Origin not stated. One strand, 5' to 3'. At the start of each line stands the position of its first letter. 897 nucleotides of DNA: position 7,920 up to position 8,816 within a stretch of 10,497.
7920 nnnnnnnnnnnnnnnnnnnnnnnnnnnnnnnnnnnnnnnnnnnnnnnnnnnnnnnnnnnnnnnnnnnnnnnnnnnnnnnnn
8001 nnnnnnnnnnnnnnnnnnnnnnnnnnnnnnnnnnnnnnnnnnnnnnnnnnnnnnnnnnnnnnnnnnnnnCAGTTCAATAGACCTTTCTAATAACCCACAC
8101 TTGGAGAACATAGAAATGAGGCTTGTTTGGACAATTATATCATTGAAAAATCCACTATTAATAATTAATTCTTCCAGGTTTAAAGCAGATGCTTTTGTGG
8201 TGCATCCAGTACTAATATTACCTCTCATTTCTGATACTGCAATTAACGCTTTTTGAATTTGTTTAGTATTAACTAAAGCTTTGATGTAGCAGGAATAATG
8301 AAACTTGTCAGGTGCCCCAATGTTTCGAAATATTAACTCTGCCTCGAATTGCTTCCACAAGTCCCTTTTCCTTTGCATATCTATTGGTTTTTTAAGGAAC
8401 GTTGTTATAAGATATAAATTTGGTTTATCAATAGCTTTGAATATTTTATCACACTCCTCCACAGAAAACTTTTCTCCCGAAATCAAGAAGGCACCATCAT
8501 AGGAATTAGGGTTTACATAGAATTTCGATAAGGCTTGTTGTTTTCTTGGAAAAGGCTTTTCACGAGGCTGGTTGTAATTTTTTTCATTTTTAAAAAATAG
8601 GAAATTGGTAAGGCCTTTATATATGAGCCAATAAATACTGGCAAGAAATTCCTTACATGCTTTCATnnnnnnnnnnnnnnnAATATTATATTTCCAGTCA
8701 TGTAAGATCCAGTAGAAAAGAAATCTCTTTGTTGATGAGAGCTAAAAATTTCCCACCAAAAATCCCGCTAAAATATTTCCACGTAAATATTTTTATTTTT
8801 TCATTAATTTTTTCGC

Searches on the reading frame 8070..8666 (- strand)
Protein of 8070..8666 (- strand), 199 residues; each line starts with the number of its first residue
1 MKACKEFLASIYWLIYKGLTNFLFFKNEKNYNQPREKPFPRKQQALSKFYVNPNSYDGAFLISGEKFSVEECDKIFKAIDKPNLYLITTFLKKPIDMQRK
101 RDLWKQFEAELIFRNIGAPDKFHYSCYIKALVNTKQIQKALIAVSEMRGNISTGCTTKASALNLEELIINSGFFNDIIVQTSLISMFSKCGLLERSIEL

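Call 25: find_related_loci(query=window:8070-8666:-, collection=metagenome_contigs, flank=10000)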
Query seq(199 aa) (199 aa) in metagenome_contigs; peptide patterns used: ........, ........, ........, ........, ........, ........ (x = any residue, [..] = any of these).
217 stretches matched a pattern, but none encodes a relative of the query by tblastn (E <= 1e-3).
